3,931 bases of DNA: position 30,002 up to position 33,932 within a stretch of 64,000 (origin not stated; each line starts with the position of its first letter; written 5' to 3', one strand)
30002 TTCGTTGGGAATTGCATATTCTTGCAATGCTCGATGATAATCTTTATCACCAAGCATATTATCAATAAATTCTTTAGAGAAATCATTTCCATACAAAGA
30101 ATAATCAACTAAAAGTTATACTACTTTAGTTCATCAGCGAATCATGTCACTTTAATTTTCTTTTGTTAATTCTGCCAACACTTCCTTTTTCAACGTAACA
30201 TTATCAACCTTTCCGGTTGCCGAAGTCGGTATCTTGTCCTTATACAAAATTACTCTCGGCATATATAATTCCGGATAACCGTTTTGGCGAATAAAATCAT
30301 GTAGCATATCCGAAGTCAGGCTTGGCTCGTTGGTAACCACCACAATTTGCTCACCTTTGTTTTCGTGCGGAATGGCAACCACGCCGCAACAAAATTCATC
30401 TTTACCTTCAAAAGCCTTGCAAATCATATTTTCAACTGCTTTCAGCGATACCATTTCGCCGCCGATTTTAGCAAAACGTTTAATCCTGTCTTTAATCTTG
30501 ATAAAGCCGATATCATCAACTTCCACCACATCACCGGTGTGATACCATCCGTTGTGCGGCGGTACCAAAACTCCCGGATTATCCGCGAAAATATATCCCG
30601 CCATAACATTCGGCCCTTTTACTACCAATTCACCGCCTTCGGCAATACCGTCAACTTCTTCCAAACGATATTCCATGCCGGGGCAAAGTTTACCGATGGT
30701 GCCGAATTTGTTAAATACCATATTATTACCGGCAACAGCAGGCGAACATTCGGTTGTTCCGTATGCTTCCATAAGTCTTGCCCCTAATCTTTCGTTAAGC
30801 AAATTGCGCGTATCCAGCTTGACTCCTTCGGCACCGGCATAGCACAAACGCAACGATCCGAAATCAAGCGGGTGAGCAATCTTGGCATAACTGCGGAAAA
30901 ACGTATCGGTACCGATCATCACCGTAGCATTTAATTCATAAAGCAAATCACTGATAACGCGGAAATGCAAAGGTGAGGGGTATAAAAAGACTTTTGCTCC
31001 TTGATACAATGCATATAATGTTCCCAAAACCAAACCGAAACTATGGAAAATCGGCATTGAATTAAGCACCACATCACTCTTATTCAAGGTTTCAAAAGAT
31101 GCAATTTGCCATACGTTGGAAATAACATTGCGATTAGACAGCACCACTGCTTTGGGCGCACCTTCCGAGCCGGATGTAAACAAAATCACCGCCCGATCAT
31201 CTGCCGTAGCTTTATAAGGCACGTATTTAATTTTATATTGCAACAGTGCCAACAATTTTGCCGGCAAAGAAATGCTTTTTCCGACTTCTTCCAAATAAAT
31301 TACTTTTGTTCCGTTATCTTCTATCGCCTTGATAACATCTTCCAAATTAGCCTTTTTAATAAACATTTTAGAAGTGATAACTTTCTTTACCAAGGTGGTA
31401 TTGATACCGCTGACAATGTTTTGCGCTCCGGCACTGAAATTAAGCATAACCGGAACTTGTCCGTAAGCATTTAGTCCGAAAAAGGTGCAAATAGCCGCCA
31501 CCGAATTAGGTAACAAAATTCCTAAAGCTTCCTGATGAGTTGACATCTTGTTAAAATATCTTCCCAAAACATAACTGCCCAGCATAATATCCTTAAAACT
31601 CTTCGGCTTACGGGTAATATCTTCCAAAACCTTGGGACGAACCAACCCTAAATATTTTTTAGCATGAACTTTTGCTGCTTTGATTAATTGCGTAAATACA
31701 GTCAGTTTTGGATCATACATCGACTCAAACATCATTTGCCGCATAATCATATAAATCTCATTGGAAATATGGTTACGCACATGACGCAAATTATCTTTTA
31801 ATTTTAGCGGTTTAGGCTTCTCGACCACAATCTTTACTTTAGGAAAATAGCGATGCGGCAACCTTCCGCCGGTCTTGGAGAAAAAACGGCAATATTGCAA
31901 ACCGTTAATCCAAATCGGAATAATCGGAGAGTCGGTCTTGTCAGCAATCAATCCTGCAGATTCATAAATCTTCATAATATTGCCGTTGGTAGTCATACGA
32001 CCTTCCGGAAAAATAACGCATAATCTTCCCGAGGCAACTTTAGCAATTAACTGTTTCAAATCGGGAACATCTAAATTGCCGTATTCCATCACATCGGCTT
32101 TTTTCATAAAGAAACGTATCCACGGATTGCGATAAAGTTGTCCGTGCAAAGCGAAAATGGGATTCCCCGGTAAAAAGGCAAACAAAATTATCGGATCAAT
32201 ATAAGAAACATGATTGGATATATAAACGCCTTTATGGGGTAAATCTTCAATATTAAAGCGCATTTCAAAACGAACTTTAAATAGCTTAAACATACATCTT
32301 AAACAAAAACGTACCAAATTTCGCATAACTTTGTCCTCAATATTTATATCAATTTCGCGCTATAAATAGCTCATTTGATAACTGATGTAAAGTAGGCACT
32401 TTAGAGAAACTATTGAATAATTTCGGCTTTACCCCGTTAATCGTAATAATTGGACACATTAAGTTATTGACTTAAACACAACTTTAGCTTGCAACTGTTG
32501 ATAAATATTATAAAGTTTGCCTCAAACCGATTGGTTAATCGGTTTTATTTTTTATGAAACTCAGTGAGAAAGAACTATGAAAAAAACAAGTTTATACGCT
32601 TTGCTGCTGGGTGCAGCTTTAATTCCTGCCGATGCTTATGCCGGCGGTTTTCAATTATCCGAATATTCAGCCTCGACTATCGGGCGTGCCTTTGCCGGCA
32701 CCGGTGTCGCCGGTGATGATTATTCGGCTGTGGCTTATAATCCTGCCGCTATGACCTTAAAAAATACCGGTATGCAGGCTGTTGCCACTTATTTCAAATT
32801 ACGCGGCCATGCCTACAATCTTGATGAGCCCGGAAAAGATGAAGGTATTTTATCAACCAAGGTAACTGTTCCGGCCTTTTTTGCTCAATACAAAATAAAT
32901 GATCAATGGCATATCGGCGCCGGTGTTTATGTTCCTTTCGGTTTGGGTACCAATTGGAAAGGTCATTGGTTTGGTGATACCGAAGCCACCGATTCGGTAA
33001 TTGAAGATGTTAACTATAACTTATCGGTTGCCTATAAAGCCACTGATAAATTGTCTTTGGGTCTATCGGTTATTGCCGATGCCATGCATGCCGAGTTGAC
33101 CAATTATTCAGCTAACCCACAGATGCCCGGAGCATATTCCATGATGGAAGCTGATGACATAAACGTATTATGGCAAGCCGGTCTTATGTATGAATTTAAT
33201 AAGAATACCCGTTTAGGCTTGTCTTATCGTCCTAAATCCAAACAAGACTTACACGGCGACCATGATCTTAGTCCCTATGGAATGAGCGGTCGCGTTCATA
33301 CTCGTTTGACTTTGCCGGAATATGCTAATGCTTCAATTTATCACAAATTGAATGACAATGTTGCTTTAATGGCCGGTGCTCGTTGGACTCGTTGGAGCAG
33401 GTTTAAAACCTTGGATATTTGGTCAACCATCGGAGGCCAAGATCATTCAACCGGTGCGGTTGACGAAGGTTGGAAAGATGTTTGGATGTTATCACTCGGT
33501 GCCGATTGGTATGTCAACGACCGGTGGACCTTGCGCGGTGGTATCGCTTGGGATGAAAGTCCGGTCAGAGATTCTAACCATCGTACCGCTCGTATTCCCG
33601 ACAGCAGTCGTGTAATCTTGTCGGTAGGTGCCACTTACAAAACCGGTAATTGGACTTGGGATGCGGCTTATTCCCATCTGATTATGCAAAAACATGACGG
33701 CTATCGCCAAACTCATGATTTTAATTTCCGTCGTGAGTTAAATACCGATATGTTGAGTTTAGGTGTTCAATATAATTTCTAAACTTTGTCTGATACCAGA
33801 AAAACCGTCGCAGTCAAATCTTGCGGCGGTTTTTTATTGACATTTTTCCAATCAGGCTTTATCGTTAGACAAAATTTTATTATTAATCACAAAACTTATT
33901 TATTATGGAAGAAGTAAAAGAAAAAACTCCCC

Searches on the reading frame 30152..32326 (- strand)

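Call 63: search_protein_families(library=pfam, proteins=[window:30152-32326:-], max_evalue=0.00001)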
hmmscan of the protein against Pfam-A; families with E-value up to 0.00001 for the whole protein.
window:30152-32326:- (724 aa): 2 families
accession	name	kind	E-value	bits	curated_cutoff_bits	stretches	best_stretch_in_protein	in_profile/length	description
PF00501.34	AMP-binding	-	1.5e-53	182.4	29.9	1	264-578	45-383/384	AMP-binding enzyme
PF01553.26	Acyltransferase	-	5.6e-17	62.2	23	1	26-140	7-131/132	Acyltransferase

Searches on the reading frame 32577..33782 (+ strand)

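Call 63: search_protein_families(library=pfam, proteins=[window:32577-33782:+], max_evalue=0.00001)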
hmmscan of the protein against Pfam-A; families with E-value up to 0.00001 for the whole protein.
window:32577-33782:+ (401 aa): 1 family
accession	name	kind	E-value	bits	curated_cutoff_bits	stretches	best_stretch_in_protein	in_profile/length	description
PF03349.22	Toluene_X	-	2.5e-83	280.4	29.7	1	15-401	3-421/421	Outer membrane protein transport protein (OMPP1/FadL/TodX)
